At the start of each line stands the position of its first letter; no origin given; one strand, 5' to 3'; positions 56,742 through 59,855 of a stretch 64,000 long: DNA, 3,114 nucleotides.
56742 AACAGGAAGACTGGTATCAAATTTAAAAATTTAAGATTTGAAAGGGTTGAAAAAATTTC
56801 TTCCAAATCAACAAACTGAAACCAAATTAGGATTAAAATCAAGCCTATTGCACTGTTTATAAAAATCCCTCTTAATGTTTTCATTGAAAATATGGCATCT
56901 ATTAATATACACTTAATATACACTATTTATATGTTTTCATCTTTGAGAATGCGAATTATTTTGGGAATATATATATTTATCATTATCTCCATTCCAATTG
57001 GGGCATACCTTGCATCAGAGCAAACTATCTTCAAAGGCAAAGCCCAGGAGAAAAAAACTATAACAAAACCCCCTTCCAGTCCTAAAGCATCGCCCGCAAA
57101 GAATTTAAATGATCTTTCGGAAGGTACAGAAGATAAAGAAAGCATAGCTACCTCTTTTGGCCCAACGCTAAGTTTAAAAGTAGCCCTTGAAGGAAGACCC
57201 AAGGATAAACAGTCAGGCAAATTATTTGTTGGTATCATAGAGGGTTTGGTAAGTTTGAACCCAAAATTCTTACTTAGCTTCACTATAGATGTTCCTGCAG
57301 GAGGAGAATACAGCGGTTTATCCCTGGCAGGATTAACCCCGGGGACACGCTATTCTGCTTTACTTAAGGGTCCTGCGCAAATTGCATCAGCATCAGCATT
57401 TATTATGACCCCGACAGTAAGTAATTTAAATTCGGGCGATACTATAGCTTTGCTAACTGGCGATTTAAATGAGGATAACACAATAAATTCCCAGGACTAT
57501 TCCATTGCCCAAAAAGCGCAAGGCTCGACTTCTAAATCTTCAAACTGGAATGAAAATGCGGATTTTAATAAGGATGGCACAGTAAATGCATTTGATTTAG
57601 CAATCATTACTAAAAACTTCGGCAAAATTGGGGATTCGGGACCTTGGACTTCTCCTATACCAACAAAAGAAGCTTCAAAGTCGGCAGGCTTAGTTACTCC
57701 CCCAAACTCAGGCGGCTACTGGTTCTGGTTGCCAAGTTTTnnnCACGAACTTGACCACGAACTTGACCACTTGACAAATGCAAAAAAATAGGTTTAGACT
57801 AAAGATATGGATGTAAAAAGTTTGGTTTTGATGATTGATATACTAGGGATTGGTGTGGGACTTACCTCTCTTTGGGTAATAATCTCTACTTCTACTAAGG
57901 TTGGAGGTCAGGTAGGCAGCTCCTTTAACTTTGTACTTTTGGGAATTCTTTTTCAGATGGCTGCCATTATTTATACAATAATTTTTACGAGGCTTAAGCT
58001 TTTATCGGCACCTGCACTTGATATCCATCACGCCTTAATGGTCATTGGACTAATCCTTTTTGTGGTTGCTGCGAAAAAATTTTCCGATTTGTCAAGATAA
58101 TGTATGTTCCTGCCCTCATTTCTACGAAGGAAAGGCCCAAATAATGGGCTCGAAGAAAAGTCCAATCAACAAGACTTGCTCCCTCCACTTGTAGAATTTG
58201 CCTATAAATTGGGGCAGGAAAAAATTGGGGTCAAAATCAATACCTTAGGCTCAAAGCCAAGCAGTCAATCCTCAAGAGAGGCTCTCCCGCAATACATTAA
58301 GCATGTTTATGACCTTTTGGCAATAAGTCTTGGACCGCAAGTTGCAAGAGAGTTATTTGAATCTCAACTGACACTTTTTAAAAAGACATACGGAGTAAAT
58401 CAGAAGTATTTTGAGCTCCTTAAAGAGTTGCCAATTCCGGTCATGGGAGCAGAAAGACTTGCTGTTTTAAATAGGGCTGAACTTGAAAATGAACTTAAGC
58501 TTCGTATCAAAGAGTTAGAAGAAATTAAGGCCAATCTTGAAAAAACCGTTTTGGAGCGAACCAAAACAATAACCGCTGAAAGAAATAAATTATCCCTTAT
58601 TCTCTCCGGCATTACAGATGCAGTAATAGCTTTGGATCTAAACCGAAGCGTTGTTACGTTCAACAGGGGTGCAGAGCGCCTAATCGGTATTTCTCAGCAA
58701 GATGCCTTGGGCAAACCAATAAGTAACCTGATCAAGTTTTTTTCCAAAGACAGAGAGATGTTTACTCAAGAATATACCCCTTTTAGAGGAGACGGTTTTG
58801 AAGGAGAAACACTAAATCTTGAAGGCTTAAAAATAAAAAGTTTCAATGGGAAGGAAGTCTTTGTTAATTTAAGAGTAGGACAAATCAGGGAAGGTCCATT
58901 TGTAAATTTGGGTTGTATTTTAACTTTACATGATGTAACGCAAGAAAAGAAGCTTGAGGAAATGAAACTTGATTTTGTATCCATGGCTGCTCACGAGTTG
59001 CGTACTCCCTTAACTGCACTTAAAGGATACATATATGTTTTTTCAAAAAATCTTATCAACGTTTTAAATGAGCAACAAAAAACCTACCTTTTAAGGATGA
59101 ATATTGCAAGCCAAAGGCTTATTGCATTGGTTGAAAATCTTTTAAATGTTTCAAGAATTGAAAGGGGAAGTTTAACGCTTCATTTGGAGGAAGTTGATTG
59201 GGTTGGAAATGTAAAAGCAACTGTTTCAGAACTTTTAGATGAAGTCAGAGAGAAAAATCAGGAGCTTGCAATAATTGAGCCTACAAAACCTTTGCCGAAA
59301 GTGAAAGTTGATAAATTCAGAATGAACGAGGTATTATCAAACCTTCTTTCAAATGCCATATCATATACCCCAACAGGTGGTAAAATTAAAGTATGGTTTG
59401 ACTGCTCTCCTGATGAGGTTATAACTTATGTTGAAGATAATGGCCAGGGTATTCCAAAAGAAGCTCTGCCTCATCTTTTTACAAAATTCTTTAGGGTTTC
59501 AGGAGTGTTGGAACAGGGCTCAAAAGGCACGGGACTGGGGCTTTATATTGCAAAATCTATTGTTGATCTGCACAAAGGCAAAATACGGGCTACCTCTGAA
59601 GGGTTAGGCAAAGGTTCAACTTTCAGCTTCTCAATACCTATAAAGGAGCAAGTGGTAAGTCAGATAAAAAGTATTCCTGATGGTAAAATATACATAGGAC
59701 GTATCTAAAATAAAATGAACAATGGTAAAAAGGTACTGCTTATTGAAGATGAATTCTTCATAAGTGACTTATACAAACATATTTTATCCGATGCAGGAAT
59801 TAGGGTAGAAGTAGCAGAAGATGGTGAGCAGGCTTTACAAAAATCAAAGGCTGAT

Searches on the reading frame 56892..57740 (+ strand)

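Call 85: search_protein_families(library=pfam, proteins=[window:56892-57740:+], max_evalue=0.001)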
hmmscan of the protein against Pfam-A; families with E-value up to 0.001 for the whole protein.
window:56892-57740:+ (283 aa): 1 family
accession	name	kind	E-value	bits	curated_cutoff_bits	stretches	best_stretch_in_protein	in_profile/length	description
PF00404.24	Dockerin_1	-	6.4e-12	45.9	22.9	1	190-242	2-55/57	Dockerin type I domain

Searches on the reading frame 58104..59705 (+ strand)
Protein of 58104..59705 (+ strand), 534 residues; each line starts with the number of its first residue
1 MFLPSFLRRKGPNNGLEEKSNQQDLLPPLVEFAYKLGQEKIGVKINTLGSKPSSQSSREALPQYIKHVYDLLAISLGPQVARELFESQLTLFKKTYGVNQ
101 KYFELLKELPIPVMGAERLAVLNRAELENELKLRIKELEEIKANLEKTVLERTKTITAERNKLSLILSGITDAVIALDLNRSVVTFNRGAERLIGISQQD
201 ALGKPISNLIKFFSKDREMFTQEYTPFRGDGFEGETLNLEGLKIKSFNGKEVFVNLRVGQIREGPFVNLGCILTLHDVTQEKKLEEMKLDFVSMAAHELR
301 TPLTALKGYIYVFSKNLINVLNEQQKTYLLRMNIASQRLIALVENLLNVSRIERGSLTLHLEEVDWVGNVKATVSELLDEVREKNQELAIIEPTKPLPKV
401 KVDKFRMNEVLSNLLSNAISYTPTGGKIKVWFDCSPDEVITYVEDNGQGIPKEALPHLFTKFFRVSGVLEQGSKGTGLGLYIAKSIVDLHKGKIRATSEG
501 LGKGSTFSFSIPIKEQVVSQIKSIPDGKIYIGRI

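Call 85: search_protein_families(library=pfam, proteins=[window:58104-59705:+], max_evalue=0.001)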
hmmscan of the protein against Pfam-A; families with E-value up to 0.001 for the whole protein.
window:58104-59705:+ (534 aa): 4 families
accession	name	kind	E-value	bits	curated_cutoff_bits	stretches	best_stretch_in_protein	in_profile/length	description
PF02518.31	HATPase_c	-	5.1e-27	95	26.4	1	404-514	3-110/111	Histidine kinase-, DNA gyrase B-, and HSP90-like ATPase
PF00512.31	HisKA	-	1.5e-15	57.5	26.9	1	288-355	2-66/66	His Kinase A (phospho-acceptor) domain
PF00989.32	PAS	-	2.3e-09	37.7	22.6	1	163-278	3-113/113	PAS fold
PF13426.13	PAS_9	-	9e-06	26.4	27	1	174-280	4-103/103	PAS domain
